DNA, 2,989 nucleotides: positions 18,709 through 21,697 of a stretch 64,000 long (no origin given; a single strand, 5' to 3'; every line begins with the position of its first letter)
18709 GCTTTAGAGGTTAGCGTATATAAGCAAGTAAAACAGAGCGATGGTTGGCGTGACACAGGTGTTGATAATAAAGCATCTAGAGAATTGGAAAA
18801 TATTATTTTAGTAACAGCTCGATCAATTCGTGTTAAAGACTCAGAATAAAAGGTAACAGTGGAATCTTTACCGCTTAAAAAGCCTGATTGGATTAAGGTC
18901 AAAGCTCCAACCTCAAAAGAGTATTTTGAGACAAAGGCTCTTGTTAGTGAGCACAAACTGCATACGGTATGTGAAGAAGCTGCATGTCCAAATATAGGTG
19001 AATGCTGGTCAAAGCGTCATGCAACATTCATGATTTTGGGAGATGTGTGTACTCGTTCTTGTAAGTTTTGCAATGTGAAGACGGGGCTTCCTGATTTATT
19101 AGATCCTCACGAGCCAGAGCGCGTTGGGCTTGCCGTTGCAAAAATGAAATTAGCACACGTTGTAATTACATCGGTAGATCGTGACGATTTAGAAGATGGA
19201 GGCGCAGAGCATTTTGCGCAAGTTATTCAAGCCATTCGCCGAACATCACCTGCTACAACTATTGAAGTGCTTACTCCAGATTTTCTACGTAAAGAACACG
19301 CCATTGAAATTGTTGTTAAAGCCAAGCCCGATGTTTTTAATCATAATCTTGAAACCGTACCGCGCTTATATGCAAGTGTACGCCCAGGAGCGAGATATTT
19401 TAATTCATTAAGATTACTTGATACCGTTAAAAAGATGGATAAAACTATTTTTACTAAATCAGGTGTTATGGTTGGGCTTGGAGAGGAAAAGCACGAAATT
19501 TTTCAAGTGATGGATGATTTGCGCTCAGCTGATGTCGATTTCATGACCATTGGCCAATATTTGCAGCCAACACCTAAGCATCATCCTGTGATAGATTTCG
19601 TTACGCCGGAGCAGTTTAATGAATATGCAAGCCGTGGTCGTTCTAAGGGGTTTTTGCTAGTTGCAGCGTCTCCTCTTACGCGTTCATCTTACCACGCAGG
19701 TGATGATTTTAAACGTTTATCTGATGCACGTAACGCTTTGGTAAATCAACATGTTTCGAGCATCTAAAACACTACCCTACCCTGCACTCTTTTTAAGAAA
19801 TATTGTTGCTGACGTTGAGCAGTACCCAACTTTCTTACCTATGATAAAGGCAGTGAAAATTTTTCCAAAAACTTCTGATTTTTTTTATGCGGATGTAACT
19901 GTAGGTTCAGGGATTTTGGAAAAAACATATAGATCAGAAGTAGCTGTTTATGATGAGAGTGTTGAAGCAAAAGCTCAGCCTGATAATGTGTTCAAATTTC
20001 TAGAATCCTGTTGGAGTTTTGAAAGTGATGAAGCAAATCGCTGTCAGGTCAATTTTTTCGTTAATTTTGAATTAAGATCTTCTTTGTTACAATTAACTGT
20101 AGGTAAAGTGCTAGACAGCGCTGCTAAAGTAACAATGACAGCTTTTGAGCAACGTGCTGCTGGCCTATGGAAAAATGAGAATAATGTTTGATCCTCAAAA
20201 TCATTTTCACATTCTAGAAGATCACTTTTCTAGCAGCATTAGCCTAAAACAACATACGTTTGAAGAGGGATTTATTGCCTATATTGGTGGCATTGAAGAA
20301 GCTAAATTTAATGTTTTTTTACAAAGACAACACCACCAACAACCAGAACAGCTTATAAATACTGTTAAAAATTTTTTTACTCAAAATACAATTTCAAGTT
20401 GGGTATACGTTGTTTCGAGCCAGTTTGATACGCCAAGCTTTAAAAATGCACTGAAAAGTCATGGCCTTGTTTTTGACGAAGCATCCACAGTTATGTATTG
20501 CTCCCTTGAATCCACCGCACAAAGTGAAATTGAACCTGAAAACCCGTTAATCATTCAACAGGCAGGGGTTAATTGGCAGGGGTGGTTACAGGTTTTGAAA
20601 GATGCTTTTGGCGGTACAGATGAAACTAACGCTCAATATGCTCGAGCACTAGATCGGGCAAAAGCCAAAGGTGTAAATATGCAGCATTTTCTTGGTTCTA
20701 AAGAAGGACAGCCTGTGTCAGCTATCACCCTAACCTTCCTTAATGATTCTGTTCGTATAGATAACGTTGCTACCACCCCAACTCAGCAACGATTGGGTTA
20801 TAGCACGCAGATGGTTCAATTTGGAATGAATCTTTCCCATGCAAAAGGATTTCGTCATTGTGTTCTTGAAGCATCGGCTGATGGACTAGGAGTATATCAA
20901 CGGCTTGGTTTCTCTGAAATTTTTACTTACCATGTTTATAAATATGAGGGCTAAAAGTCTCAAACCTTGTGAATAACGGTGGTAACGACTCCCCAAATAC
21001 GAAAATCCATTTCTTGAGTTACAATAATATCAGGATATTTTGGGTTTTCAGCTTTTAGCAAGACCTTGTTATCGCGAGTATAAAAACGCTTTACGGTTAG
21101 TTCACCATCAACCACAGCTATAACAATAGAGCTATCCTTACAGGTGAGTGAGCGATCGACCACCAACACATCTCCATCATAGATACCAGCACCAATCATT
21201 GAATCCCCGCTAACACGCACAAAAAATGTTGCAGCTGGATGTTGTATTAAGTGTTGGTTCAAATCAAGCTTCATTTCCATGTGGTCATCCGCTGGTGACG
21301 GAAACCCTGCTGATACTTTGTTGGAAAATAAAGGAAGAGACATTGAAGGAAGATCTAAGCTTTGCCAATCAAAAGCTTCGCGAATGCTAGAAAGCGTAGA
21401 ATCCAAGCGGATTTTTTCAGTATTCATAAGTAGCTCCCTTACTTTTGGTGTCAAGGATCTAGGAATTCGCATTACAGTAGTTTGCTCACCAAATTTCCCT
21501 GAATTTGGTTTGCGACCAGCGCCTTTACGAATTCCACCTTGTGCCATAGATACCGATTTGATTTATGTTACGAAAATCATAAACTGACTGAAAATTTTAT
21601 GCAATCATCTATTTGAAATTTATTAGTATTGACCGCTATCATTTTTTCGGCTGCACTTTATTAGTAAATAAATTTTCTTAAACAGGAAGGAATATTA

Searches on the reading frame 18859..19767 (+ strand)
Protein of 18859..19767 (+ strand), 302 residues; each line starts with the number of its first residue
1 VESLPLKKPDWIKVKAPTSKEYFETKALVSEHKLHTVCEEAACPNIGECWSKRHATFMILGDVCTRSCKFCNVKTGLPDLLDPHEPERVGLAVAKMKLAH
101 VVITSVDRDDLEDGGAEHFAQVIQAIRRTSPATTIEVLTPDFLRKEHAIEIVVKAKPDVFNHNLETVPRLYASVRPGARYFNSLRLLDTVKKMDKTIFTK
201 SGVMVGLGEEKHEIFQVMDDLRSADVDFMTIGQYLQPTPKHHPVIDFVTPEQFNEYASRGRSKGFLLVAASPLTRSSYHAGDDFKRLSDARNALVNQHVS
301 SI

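Call 57: search_protein_families(library=pfam, proteins=[window:18859-19767:+], max_evalue=0.001)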
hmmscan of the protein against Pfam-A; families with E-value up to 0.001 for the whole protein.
window:18859-19767:+ (302 aa): 2 families
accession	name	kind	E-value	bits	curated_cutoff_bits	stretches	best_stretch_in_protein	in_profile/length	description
PF04055.27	Radical_SAM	-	1.1e-17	65.1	29.5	1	58-221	1-166/166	Radical SAM superfamily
PF16881.10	LIAS_N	-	2.1e-07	31.7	27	1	6-43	59-96/96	N-terminal domain of lipoyl synthase of Radical_SAM family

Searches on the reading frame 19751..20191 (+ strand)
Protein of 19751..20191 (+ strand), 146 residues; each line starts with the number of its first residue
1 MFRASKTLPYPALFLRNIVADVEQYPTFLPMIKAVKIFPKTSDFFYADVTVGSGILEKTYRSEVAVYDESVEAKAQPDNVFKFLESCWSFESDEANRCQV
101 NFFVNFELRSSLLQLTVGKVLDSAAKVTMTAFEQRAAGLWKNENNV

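Call 57: search_protein_families(library=pfam, proteins=[window:19751-20191:+], max_evalue=0.001)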
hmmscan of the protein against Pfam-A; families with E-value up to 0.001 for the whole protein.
window:19751-20191:+ (146 aa): 1 family
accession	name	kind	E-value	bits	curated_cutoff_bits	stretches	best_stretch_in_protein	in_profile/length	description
PF03364.25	Polyketide_cyc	-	1.2e-14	55.1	23.4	1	17-133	10-126/126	Polyketide cyclase / dehydrase and lipid transport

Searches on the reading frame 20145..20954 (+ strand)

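Call 57: search_protein_families(library=pfam, proteins=[window:20145-20954:+], max_evalue=0.001)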
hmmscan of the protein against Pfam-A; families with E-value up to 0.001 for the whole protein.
window:20145-20954:+ (269 aa): 4 families
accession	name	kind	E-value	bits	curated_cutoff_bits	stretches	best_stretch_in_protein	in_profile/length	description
PF00583.31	Acetyltransf_1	-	3.3e-06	27.8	20.7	1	146-256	3-116/116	Acetyltransferase (GNAT) family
PF13527.13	Acetyltransf_9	-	5.7e-06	26.8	25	1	144-257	10-125/127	Acetyltransferase (GNAT) domain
PF13508.13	Acetyltransf_7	-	8e-05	23.4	27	1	181-258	5-84/84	Acetyltransferase (GNAT) domain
PF13673.13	Acetyltransf_10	-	0.00016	22.1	23.6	1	178-259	30-110/128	Acetyltransferase (GNAT) domain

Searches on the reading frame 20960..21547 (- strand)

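Call 57: search_protein_families(library=pfam, proteins=[window:20960-21547:-], max_evalue=0.001)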
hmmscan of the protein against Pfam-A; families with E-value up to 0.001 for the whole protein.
window:20960-21547:- (195 aa): 1 family
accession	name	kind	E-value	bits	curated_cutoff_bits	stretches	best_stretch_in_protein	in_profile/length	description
PF00717.28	Peptidase_S24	-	1.6e-33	115.3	23.3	1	72-188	1-115/116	Peptidase S24-like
